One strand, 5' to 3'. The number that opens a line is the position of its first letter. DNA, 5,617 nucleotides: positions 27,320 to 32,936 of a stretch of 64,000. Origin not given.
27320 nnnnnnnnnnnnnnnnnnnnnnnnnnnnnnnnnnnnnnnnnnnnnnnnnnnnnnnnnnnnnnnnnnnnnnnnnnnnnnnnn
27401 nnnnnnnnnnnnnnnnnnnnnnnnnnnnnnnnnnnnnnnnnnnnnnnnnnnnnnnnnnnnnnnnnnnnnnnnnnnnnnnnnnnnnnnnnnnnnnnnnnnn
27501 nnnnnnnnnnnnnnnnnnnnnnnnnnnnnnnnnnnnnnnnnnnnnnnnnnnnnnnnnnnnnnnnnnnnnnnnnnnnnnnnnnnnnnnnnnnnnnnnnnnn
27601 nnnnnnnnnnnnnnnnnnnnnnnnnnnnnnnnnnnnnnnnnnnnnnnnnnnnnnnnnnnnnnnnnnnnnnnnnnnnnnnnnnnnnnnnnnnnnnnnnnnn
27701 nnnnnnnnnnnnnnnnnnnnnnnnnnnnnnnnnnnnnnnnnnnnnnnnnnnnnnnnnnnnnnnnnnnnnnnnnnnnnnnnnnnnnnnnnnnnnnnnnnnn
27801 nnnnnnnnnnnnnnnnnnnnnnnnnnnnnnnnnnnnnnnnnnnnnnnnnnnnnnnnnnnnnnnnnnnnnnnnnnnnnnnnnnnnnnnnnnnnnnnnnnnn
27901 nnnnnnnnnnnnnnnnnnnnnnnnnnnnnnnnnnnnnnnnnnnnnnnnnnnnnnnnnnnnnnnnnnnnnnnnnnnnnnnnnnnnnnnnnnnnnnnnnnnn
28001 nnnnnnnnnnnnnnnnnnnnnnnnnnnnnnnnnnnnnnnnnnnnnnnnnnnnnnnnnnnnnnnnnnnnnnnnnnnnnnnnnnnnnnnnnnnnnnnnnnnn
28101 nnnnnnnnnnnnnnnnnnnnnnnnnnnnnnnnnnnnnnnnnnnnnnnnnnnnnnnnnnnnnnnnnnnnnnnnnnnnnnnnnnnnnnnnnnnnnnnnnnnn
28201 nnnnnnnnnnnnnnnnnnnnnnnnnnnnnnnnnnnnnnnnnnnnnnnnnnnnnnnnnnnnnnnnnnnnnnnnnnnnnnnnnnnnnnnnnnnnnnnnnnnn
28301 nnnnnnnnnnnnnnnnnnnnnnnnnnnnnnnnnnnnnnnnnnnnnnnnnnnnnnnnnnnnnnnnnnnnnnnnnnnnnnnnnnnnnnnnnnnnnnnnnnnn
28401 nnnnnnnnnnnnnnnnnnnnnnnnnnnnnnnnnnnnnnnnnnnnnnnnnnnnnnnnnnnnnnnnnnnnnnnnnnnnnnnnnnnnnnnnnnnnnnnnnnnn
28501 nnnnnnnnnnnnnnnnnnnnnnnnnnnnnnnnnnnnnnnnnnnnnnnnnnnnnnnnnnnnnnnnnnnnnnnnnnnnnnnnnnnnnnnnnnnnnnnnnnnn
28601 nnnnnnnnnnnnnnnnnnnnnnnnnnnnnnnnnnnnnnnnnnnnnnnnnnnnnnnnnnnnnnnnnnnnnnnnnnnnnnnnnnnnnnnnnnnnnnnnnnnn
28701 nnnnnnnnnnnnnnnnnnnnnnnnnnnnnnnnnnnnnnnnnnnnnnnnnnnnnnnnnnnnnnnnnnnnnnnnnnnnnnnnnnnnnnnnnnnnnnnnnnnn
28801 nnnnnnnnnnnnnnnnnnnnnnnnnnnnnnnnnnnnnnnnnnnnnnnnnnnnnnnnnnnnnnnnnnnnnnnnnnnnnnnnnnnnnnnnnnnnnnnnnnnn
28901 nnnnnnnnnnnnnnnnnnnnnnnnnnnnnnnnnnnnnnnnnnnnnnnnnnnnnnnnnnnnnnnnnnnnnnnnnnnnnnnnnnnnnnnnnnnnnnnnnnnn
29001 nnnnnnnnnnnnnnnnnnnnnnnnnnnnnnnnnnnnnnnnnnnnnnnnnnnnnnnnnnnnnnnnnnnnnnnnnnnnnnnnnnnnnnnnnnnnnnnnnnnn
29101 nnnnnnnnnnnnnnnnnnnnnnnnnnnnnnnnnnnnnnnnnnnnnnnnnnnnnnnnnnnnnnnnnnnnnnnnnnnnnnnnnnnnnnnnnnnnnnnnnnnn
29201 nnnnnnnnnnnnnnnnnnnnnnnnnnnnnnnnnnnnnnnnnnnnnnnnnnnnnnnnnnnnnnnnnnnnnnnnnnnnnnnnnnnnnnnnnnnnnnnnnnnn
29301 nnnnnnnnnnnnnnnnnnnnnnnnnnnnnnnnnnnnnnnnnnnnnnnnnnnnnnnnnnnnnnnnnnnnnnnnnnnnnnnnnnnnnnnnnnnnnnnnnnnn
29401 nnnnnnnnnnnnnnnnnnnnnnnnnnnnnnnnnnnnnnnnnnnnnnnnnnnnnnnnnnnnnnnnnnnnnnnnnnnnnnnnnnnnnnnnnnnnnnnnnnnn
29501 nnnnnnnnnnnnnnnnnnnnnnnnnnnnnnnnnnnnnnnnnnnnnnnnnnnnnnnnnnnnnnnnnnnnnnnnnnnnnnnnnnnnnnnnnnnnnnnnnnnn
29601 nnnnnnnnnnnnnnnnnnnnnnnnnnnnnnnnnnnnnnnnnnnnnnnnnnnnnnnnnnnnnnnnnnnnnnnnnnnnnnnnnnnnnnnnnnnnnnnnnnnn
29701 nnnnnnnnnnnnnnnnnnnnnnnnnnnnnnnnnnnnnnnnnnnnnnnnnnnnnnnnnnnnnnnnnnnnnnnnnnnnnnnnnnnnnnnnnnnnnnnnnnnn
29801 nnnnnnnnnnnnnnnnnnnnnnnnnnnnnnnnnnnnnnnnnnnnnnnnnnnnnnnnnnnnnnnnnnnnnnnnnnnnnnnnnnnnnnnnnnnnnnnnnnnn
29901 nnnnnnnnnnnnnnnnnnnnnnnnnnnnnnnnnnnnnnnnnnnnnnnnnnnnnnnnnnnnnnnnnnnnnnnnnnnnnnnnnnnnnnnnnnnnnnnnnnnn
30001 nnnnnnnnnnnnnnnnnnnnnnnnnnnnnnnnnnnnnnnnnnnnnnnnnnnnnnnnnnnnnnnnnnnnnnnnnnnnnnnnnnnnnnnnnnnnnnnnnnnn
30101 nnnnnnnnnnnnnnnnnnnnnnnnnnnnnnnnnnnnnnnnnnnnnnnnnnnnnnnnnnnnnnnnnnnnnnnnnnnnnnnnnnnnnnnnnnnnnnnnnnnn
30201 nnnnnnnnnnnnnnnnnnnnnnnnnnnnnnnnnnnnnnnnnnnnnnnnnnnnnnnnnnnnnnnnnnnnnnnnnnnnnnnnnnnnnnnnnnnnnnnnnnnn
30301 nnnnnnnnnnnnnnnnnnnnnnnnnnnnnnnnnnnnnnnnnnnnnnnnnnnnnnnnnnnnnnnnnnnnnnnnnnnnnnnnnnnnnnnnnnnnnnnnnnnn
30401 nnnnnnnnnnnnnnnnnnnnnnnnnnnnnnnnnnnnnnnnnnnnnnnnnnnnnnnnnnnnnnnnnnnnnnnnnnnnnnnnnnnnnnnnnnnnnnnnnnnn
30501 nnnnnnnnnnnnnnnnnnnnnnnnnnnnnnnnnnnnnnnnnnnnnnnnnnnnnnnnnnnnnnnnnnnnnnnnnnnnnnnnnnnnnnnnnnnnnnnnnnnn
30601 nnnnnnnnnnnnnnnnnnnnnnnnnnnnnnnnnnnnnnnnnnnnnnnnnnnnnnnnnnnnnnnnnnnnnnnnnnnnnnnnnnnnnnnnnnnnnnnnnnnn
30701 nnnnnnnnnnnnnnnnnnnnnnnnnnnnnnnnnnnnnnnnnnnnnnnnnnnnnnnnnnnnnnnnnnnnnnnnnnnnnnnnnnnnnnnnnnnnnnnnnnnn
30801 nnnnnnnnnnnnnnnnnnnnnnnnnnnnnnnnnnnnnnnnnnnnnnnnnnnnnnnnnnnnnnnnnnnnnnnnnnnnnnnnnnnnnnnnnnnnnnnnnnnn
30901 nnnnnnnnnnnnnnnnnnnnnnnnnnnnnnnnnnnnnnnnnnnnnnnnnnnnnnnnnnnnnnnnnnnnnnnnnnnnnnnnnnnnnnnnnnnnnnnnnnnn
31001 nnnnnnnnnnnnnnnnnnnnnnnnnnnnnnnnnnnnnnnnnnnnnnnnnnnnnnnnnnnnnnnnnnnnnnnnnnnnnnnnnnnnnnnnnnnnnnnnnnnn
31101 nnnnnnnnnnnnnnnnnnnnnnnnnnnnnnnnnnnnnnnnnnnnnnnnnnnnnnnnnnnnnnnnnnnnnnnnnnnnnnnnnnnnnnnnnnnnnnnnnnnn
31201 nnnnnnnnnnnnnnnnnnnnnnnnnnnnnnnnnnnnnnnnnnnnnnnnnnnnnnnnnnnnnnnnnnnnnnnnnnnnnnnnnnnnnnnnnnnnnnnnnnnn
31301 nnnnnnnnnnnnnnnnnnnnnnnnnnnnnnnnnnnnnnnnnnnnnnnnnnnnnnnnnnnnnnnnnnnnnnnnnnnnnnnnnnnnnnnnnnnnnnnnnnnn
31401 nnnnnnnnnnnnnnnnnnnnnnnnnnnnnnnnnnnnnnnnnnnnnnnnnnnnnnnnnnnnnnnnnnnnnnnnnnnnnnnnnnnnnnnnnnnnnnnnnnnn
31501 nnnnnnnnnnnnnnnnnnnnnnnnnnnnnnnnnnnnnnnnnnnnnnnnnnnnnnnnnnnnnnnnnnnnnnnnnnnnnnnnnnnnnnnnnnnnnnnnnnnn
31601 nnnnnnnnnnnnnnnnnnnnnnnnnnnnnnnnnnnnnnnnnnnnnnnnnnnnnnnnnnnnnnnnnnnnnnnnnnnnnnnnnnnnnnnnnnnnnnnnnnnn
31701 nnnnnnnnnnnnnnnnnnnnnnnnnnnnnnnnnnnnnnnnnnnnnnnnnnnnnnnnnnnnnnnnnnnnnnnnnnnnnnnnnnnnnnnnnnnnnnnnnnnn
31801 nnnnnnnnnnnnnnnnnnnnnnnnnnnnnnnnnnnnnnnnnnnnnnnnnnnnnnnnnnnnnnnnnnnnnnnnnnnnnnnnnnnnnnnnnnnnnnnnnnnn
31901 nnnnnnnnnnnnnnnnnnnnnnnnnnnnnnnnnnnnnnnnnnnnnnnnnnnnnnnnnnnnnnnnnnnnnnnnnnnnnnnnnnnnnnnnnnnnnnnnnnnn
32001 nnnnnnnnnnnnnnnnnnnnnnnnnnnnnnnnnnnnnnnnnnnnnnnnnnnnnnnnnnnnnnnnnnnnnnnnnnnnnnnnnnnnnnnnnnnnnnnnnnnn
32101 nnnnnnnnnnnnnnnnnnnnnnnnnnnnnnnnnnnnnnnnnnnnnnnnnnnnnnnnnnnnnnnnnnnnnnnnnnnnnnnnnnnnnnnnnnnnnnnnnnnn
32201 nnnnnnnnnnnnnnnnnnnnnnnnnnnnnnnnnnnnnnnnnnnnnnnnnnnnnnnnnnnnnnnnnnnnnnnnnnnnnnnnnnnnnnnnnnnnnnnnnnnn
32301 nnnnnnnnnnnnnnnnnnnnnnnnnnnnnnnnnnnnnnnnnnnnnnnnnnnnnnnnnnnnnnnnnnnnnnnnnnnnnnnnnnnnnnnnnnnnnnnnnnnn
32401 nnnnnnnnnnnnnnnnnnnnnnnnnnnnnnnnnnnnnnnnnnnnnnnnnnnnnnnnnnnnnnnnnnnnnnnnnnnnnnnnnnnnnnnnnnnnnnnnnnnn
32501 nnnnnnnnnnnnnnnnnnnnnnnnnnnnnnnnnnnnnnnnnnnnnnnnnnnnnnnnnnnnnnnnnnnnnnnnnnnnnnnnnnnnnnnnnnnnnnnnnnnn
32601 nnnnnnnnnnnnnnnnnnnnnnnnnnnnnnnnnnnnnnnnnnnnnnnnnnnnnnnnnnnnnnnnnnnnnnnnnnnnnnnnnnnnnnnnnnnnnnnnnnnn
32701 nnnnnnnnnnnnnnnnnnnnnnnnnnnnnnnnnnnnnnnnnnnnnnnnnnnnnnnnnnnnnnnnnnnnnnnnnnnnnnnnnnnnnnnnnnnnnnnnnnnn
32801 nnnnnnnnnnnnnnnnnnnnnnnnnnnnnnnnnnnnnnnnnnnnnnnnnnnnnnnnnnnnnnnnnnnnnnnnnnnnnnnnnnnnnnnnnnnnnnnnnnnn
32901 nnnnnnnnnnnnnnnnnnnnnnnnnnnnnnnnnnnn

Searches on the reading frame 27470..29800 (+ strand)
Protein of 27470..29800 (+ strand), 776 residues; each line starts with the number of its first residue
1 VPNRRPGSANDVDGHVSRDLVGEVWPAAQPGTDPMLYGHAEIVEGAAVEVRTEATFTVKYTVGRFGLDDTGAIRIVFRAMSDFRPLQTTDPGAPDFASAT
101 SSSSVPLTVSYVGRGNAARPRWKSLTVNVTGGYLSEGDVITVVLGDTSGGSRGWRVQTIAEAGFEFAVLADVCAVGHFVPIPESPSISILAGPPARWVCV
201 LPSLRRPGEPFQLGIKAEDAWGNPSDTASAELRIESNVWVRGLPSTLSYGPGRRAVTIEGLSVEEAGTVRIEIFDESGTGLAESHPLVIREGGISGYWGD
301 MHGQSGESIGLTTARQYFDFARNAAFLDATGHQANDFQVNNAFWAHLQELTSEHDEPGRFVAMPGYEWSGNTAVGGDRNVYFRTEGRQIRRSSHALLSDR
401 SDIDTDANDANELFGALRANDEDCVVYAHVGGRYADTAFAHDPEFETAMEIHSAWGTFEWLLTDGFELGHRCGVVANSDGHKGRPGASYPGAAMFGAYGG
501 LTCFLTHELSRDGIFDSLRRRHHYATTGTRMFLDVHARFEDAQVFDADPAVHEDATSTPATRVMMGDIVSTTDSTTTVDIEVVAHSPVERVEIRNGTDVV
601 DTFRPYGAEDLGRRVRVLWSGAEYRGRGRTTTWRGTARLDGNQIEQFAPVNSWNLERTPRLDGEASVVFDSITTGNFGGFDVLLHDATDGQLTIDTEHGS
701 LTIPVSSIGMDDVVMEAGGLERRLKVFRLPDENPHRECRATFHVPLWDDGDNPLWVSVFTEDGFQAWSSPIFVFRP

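Call 42: search_protein_families(library=pfam, proteins=[window:27470-29800:+], max_evalue=0.00001)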
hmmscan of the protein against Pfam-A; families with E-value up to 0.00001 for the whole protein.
window:27470-29800:+ (776 aa): 1 family
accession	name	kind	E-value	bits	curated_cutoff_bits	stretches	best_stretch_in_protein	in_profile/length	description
PF12228.14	DUF3604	-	5.5e-15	55.3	20.4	2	497-574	376-450/591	Protein of unknown function (DUF3604)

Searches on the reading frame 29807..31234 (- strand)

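Call 42: search_protein_families(library=pfam, proteins=[window:29807-31234:-], max_evalue=0.00001)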
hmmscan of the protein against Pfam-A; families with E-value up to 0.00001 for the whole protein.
window:29807-31234:- (475 aa): 2 families
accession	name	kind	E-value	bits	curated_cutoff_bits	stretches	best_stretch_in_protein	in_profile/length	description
PF07690.21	MFS_1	-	1.1e-52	179.6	33.4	1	31-423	3-346/347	Major Facilitator Superfamily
PF00083.30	Sugar_tr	-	3.4e-11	43.1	22.3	1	56-195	43-188/452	Sugar (and other) transporter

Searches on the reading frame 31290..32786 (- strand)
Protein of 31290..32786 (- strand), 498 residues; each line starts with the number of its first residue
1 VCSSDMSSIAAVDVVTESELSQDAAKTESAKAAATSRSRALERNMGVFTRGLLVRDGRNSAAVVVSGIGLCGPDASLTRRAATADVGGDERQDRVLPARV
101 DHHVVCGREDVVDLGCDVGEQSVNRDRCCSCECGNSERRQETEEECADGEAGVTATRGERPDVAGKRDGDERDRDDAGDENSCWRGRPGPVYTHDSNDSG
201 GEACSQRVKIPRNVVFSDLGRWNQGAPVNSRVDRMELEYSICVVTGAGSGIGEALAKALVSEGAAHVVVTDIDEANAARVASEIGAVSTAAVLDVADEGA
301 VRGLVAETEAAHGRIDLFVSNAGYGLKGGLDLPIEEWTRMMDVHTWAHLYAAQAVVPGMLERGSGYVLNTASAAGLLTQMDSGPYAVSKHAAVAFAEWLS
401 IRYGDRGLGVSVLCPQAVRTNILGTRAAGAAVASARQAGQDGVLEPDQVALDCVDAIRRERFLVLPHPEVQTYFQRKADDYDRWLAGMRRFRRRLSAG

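Call 42: search_protein_families(library=pfam, proteins=[window:31290-32786:-], max_evalue=0.00001)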
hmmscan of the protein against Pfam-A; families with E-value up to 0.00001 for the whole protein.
window:31290-32786:- (498 aa): 3 families
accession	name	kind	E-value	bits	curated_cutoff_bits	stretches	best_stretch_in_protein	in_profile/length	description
PF00106.31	adh_short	-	2.3e-37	128.8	26.6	1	241-425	2-189/195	short chain dehydrogenase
PF13561.12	adh_short_C2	-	1.9e-30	106.6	27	1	246-427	1-185/236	Enoyl-(Acyl carrier protein) reductase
PF08659.16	KR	-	7.4e-08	32.9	22.6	1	242-399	3-163/180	KR domain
